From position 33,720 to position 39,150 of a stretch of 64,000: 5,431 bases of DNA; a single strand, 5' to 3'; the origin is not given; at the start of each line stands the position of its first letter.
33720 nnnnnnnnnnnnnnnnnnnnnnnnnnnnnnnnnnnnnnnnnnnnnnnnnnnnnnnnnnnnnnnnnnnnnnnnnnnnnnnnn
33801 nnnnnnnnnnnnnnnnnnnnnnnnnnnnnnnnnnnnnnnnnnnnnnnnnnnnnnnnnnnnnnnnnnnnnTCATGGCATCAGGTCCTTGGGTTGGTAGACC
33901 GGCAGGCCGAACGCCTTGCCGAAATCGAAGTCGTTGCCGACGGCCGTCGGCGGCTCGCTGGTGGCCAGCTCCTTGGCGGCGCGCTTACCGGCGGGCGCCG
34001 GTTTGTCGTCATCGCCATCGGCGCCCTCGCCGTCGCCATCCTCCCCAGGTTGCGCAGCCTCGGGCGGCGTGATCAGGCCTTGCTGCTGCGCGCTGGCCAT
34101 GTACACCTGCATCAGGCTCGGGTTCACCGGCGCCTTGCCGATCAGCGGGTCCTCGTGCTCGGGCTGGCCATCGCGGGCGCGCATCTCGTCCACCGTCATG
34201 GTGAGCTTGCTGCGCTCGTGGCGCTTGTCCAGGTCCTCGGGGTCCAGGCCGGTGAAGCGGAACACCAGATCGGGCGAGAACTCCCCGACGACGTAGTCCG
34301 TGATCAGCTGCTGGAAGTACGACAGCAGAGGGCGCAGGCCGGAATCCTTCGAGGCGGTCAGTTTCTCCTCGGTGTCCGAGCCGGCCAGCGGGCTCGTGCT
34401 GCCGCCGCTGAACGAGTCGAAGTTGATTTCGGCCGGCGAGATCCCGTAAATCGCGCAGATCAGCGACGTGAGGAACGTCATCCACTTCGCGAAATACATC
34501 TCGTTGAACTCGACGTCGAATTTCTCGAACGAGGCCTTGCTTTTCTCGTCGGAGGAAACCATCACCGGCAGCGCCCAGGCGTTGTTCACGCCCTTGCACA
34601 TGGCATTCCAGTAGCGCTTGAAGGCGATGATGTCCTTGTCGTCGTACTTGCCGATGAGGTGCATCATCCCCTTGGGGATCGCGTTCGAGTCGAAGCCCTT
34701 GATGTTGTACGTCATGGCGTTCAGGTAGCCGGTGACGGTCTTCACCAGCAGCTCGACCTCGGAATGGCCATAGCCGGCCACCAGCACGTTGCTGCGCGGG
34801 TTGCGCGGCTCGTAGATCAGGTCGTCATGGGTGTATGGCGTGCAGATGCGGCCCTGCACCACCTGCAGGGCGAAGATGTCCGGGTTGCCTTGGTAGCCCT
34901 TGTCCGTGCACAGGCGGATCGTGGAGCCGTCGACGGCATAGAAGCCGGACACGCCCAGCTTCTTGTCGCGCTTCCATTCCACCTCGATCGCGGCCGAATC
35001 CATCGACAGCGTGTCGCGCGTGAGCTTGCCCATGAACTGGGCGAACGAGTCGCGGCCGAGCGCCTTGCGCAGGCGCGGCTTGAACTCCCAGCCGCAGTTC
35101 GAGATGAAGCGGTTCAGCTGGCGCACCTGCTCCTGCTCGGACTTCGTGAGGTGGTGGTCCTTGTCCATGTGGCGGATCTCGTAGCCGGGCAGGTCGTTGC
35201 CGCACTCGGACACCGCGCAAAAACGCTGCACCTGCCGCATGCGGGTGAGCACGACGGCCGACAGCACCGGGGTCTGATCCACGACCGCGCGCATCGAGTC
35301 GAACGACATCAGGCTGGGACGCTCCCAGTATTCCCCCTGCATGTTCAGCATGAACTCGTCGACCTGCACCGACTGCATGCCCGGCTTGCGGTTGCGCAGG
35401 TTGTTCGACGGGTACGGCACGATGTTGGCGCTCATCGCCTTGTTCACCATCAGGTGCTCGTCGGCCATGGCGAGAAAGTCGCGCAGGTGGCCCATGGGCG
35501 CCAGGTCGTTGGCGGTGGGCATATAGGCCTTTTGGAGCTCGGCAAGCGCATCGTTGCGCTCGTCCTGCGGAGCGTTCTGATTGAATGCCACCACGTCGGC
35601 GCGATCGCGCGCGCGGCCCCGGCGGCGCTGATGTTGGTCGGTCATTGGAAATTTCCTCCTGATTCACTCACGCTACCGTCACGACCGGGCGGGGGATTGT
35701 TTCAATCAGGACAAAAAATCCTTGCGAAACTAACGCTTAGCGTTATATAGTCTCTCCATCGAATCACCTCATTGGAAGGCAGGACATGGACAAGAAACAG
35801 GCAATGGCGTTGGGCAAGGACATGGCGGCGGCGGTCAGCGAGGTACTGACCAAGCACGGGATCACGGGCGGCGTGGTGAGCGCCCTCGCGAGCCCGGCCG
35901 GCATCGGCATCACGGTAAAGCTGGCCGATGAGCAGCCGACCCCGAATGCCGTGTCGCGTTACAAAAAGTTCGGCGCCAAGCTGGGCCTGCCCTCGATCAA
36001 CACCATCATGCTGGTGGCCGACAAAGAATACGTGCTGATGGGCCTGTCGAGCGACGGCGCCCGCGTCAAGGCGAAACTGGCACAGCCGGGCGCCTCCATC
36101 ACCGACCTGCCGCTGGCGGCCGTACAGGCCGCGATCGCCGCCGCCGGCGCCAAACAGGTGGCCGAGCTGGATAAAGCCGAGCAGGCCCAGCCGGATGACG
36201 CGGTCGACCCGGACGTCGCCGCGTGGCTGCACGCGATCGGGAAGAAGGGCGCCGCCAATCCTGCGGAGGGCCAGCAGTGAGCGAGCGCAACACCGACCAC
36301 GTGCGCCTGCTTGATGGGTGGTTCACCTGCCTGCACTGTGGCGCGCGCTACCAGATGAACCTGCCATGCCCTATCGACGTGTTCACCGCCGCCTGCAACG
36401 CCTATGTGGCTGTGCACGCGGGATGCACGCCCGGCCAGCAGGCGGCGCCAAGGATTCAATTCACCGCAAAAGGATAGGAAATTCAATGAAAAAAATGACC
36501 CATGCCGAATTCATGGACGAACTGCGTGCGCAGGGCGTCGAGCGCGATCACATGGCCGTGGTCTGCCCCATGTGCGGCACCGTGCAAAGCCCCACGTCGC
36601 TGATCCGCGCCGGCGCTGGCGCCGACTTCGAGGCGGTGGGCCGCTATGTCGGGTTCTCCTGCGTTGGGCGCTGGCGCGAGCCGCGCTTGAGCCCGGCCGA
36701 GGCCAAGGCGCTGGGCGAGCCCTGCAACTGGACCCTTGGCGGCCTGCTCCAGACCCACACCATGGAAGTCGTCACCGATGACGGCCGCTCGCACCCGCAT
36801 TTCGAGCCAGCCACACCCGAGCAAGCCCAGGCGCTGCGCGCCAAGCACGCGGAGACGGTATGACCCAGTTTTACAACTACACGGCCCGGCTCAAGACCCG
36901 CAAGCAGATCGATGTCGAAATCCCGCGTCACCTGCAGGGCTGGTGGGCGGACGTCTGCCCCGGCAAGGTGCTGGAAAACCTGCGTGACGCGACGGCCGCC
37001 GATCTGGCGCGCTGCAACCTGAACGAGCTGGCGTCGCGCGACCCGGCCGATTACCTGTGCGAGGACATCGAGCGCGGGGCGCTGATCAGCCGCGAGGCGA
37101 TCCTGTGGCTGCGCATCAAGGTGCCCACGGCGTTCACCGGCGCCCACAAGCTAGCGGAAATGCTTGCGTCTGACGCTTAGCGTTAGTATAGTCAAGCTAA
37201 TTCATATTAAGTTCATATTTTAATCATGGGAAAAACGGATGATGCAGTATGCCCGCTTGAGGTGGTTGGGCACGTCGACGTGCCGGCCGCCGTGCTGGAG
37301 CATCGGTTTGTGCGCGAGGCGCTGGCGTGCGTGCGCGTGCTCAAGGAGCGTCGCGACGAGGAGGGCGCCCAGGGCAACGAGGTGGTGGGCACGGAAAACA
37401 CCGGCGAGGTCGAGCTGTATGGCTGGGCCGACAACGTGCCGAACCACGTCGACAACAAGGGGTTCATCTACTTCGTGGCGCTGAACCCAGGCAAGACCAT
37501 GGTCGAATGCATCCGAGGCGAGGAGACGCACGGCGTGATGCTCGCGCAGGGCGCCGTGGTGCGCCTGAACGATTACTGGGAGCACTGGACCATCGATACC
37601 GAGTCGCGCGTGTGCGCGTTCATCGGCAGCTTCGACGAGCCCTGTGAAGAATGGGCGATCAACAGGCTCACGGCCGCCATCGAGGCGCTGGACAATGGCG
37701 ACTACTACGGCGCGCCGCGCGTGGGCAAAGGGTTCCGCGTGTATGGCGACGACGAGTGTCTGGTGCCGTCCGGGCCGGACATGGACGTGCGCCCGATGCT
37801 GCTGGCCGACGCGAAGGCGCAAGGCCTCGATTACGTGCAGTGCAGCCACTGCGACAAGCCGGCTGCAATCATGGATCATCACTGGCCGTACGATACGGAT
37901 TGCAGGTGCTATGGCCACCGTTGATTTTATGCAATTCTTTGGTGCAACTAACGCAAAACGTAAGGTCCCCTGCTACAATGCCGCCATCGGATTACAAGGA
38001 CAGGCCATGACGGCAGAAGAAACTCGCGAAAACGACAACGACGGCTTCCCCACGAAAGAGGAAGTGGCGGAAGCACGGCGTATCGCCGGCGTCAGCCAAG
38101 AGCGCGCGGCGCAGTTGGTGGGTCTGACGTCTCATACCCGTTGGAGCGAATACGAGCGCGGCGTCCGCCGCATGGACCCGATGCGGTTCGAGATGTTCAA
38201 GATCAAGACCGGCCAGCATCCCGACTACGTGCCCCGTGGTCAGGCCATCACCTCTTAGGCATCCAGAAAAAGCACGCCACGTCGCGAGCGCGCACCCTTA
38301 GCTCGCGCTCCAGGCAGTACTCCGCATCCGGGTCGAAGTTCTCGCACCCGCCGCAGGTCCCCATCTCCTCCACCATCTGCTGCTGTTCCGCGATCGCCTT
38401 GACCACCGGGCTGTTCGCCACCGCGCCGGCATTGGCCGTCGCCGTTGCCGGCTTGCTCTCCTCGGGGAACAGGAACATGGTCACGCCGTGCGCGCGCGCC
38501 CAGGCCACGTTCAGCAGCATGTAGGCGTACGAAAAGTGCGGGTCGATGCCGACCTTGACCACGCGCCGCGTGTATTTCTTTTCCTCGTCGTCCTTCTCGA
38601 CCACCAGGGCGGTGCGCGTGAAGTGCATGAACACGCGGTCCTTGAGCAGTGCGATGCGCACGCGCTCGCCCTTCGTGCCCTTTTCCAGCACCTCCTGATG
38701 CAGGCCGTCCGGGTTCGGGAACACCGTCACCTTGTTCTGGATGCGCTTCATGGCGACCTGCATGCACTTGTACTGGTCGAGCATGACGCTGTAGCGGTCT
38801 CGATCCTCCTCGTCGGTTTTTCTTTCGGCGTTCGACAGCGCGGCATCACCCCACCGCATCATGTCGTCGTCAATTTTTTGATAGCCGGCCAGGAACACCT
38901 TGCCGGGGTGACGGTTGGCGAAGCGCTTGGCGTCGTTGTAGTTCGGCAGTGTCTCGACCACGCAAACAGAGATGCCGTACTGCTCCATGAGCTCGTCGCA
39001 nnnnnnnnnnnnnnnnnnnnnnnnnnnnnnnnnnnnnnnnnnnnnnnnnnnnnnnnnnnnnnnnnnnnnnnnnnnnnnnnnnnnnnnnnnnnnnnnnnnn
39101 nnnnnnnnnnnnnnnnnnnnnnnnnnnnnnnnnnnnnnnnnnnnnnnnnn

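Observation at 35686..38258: An inverted six-gene accessory cassette between terminase and portal has an acr-aca-like architecture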

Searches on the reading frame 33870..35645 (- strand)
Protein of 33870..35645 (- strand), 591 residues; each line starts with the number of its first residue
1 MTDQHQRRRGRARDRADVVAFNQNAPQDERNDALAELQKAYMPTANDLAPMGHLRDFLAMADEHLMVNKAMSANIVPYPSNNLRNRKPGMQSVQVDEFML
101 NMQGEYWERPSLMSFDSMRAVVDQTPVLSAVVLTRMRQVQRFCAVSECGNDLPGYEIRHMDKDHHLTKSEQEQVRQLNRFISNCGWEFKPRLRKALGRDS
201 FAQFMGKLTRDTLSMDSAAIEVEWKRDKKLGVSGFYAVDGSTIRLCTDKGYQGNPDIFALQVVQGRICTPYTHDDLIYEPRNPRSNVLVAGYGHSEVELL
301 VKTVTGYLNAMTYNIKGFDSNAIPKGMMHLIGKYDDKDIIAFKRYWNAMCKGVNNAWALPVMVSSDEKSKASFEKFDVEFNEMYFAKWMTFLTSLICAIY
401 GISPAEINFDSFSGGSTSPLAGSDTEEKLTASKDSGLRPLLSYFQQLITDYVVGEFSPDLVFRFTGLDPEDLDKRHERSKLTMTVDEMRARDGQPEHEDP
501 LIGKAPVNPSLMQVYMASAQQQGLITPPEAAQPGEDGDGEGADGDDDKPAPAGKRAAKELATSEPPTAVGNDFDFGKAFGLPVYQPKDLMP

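Call 3: search_protein_families(library=pfam, proteins=[window:33870-35645:-], max_evalue=0.1)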
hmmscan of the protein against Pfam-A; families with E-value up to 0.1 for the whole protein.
window:33870-35645:- (591 aa): 1 family
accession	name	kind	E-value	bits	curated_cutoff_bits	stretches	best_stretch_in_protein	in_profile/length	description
PF04860.17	Phage_portal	-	3.6e-16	59.7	39.1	1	199-492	49-320/321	Phage portal protein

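Call 4: search_protein_families(library=phrogs, proteins=[window:33870-35645:-], max_evalue=0.1)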
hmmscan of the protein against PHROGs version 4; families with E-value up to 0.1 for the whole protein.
window:33870-35645:- (591 aa): 6 families
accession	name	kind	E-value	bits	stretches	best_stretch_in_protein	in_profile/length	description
phrog_12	-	head and packaging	2.9e-39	136.6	1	198-560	137-481/646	portal protein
phrog_15361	-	head and packaging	3.3e-37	129.3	1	125-363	92-327/328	portal protein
phrog_11117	-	head and packaging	2.4e-26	93.8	1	337-496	10-173/264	portal protein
phrog_2662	-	head and packaging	7.5e-24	85.3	1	90-558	23-466/717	portal protein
phrog_37955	-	head and packaging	4.7e-06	26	1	199-460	182-436/945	portal protein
phrog_14783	-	unknown function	0.095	13.9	0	234-252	6-24/61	-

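Call 20: find_related_loci(query=window:33870-35645:-, collection=viral_contigs, flank=10000)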
Query window:33870-35645:- (591 aa) in viral_contigs; peptide patterns used: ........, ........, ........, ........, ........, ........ (x = any residue, [..] = any of these).
58 stretches matched a pattern; 51 encode a relative of the query (tblastn E <= 1e-3); 51 distinct loci.
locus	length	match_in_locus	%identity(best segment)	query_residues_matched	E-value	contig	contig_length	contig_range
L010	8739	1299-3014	69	5-582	0e+0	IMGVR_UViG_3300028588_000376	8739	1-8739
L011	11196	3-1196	85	194-591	0e+0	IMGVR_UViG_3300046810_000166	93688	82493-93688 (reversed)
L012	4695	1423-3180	59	14-589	0e+0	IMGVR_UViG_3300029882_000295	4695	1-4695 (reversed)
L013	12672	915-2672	59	14-589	0e+0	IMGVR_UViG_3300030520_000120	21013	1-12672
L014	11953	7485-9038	63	9-522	0e+0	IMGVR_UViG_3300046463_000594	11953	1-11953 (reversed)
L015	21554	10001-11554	63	9-522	0e+0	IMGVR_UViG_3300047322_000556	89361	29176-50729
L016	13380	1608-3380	58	14-589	0e+0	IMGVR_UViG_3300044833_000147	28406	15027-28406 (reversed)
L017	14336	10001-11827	57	15-583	0e+0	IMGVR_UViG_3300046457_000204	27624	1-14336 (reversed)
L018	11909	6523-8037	64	15-515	0e+0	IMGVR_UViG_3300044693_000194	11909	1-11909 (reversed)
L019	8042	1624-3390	58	10-590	0e+0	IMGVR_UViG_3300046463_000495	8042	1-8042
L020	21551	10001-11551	62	10-527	0e+0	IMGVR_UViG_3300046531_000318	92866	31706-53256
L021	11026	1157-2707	62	10-527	0e+0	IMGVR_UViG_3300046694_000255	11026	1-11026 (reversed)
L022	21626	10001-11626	60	14-551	0e+0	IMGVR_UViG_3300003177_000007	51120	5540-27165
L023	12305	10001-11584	60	14-543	0e+0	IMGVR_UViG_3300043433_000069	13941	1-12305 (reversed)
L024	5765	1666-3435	57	10-590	0e+0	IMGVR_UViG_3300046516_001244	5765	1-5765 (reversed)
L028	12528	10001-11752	58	14-590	0e+0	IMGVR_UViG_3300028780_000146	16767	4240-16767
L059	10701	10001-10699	82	1-234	3e-129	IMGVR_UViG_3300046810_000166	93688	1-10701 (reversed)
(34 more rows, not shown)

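Call 35: search_protein_families(library=pfam, proteins=[L059:8258-9160:-, L059:7879-8265:-, L059:7472-7882:-, L059:7032-7475:-, L028:6144-7352:-, L028:5735-6139:-, L028:5118-5759:-, L028:4762-5121:-, L020:1480-3183:-, L020:4131-4949:-], max_evalue=0.01)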
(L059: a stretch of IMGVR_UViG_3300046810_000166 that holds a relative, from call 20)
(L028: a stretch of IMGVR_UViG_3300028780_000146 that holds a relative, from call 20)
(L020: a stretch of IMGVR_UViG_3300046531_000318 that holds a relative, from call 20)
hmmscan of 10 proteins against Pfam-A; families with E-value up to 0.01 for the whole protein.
L059:8258-9160:- (300 aa): 0 families

L059:7879-8265:- (128 aa): 1 family
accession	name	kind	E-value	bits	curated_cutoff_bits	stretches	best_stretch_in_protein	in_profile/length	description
PF24203.1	Phage_ProQ_C_like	-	5.8e-12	46.7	27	1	4-122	4-110/112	Phage ProQ C-terminal-like domain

L059:7472-7882:- (136 aa): 0 families

L059:7032-7475:- (147 aa): 0 families

L028:6144-7352:- (402 aa): 1 family
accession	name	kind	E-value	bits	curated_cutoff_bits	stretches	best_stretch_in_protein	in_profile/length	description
PF01139.22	RtcB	-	4.2e-129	431.9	27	1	27-401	1-426/426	tRNA-splicing ligase RtcB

L028:5735-6139:- (134 aa): 1 family
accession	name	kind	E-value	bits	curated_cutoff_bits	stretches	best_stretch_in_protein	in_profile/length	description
PF25213.1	HVO_A0261_N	-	0.00027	21.2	35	1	14-56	12-54/86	HVO_A0261 N-terminal domain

L028:5118-5759:- (213 aa): 0 families

L028:4762-5121:- (119 aa): 0 families

L020:1480-3183:- (567 aa): 2 families
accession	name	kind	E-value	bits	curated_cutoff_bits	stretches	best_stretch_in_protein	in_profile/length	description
PF04095.22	NAPRTase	-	3.7e-35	122.2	20.8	1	197-506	3-223/239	Nicotinate phosphoribosyltransferase (NAPRTase) family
PF18127.6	NAMPT_N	-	0.00012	22.8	25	1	17-73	6-54/98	Nicotinamide phosphoribosyltransferase, N-terminal domain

L020:4131-4949:- (272 aa): 3 families
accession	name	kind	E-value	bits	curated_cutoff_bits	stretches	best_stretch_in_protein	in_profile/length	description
PF13793.12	Pribosyltran_N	-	3.5e-10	40.2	25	1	17-105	26-114/117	N-terminal domain of ribose phosphate pyrophosphokinase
PF00156.33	Pribosyltran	-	2.6e-07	30.5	26.3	1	143-229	20-114/158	Phosphoribosyl transferase domain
PF14572.12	Pribosyl_synth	-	0.0033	17.8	27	1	205-248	86-128/184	Phosphoribosyl synthetase-associated domain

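Call 36: search_protein_families(library=pfam, proteins=[L028:9588-9842:-, L028:9157-9591:-, L028:8526-8873:-, L028:7984-8529:-, L020:5571-5981:-, L020:5971-6336:-, L020:6333-6695:-, L020:7917-8300:-, L020:9037-9585:-, L020:648-1028:-], max_evalue=0.01)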
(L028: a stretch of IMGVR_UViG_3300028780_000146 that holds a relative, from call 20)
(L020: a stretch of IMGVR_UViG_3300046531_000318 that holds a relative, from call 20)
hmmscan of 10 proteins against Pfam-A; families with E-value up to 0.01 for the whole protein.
L028:9588-9842:- (84 aa): 0 families

L028:9157-9591:- (144 aa): 0 families

L028:8526-8873:- (115 aa): 1 family
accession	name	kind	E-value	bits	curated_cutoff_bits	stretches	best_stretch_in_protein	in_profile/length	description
PF03692.20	CxxCxxCC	-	4.2e-06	27.8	23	1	4-96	2-70/85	Putative zinc- or iron-chelating domain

L028:7984-8529:- (181 aa): 1 family
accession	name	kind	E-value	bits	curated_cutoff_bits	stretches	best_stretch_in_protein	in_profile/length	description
PF13935.11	Ead_Ea22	-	2.9e-05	25.1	27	1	119-170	45-89/139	Ead/Ea22-like protein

L020:5571-5981:- (136 aa): 0 families

L020:5971-6336:- (121 aa): 1 family
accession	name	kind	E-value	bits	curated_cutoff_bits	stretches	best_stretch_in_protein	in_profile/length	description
PF10765.14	Phage_P22_NinX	-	6.5e-13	49.4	22.6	1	2-110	1-112/114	Bacteriophage P22, NinX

L020:6333-6695:- (120 aa): 0 families

L020:7917-8300:- (127 aa): 0 families

L020:9037-9585:- (182 aa): 0 families

L020:648-1028:- (126 aa): 0 families

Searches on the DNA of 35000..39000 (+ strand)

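Call 5: search_dna_similar(query=window:35000-39000:+, collection=phages, mode=distant, max_rows=30)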
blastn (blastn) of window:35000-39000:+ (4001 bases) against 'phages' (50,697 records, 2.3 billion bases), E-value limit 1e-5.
Records with a match: 9; places in all: 13; records where one place covers at least 80% of the query: 0.
Best place of each record, by identity: 60-80% 9.
By first word of the organism name: Pseudomonas 3; Bordetella 2; Aeromonas 1; Enterobacter 1; Escherichia 1; Dolichospermum 1.
By host as written in the record: Pseudomonas putida 2; Bordetella bronchiseptica 4715 2; Aeromonas hydrophila 1; Pseudomonas syringae 7C 1; Enterobacter sp. 1; Escherichia coli 1; Dolichospermum flos-aquae 1.
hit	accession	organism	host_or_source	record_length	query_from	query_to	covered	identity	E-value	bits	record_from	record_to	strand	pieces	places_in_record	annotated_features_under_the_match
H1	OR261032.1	Aeromonas phage ST4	Aeromonas hydrophila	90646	3486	3996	13%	73.1%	2e-74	288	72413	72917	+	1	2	terminase large subunit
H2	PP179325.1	Pseudomonas phage Touem01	Pseudomonas syringae 7C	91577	3463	3994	13%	66.7%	9e-28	133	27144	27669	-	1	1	hypothetical protein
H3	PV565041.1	Pseudomonas phage Jeremy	Pseudomonas putida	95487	3486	3996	13%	67.9%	2e-41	178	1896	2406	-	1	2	terminase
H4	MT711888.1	Pseudomonas phage Dolphis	Pseudomonas putida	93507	3486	3996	13%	67.5%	1e-38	169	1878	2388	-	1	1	terminase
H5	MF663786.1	Bordetella phage vB_BbrM_PHB04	Bordetella bronchiseptica 4715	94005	3486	3996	13%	66.1%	6e-36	159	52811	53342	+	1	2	terminase large subunit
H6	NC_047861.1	Bordetella phage vB_BbrM_PHB04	Bordetella bronchiseptica 4715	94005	3486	3996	13%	66.1%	6e-36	159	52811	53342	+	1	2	terminase large subunit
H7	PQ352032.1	Enterobacter phage phiT5282EW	Enterobacter sp.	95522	3487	3996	13%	65.2%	5e-18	101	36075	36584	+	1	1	hypothetical protein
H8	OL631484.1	Escherichia phage ECML-606-1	Escherichia coli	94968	3516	3996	12%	66.1%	1e-18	102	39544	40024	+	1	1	hypothetical protein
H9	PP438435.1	Dolichospermum phage Dfl-JY45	Dolichospermum flos-aquae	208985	1544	1750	5%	69.6%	6e-11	78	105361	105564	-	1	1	hypothetical protein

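Call 6: get_annotated_region(hit=H1, flank=8000)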
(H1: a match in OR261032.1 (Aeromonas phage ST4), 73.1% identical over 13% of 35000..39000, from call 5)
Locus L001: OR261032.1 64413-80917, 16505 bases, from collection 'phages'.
description: Aeromonas phage ST4, complete genome.
organism: Aeromonas phage ST4 (NCBI taxid 3065692)
taxonomy: Viruses; Duplodnaviria; Heunggongvirae; Uroviricota; Caudoviricetes
host: Aeromonas hydrophila; source: underground sewage; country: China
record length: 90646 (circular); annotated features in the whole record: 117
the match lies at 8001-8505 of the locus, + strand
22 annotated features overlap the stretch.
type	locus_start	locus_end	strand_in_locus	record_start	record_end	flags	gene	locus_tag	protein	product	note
CDS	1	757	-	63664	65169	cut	-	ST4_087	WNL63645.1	major capsid protein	-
CDS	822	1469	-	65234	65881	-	-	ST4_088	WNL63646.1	hypothetical protein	-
CDS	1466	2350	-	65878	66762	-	-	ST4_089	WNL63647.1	capsid maturation protease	-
CDS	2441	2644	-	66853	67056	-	-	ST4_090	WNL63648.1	hypothetical protein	-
CDS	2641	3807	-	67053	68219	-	-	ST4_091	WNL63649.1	hypothetical protein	-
CDS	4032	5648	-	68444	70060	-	-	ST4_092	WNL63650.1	portal protein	-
CDS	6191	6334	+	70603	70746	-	-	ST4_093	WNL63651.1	hypothetical protein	-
tRNA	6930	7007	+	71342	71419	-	-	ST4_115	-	tRNA-Pro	-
tRNA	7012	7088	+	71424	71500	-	-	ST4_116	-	tRNA-Thr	-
tRNA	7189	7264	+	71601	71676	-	-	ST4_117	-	tRNA-Gly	-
CDS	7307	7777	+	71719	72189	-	-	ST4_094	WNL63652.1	hypothetical protein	-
CDS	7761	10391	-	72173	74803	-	-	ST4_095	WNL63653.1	terminase large subunit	-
CDS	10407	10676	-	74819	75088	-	-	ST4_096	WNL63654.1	hypothetical protein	-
CDS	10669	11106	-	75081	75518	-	-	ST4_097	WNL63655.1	hypothetical protein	-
CDS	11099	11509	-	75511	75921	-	-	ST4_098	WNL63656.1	hypothetical protein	-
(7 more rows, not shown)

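Call 7: get_annotated_region(hit=H5, flank=8000)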
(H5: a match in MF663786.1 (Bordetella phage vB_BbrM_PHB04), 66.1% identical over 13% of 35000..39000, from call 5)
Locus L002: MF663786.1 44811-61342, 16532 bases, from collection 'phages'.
description: Bordetella phage vB_BbrM_PHB04, complete genome.
organism: Bordetella phage vB_BbrM_PHB04 (NCBI taxid 2029657)
taxonomy: Viruses; Duplodnaviria; Heunggongvirae; Uroviricota; Caudoviricetes; Phabquatrovirus; Phabquatrovirus PHB04
host: Bordetella bronchiseptica 4715; source: wastewater; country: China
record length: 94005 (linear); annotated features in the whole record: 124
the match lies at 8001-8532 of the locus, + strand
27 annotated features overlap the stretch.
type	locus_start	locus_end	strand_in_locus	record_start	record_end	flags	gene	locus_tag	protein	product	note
CDS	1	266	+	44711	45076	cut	-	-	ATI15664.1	hypothetical protein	-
CDS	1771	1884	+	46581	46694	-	-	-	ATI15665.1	hypothetical protein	-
CDS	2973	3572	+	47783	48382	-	-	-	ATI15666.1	AraC family transcriptional regulator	-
CDS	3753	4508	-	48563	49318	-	-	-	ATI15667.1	hypothetical protein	-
CDS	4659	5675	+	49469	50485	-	-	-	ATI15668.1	site-specific DNA-methytransferase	-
CDS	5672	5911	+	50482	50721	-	-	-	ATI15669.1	hypothetical protein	-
CDS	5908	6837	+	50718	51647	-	-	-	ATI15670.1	hypothetical protein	-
CDS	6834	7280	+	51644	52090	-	-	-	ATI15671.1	hypothetical protein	-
CDS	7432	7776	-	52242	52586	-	-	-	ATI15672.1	hypothetical protein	-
CDS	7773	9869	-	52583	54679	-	-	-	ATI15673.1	terminase large subunit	GpA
CDS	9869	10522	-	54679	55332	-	-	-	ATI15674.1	hypothetical protein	-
CDS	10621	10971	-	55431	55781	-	-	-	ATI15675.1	hypothetical protein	-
CDS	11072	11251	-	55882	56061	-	-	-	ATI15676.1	hypothetical protein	-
CDS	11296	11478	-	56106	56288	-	-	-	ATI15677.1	hypothetical protein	-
CDS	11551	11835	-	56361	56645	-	-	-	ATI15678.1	hypothetical protein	-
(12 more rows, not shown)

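Call 8: get_annotated_region(hit=H4, flank=8000)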
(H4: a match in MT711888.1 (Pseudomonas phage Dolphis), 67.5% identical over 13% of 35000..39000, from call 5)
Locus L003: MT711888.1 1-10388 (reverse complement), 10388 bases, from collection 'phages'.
description: Pseudomonas phage Dolphis, complete genome.
organism: Pseudomonas phage Dolphis (NCBI taxid 2762288)
taxonomy: Viruses; Duplodnaviria; Heunggongvirae; Uroviricota; Caudoviricetes
host: Pseudomonas putida; source: soil sample; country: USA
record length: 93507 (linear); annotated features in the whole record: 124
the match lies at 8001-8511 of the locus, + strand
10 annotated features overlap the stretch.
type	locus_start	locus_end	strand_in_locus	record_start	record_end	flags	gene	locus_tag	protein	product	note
CDS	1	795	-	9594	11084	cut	-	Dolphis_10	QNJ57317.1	major capsid protein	gp10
CDS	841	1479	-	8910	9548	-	-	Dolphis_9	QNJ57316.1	hypothetical protein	gp9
CDS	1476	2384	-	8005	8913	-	-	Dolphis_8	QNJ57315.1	capsid maturation protease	gp8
CDS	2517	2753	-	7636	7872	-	-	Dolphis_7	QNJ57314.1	membrane protein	gp7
CDS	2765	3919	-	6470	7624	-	-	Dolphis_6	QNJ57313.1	hypothetical protein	gp6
CDS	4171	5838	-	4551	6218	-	-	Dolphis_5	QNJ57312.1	portal protein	gp5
CDS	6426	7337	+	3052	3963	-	-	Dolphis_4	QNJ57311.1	recombinase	gp4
CDS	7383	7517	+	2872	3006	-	-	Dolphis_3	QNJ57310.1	hypothetical protein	gp3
CDS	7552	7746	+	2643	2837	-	-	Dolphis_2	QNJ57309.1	holin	gp2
CDS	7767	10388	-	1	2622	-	-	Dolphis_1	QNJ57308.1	terminase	gp1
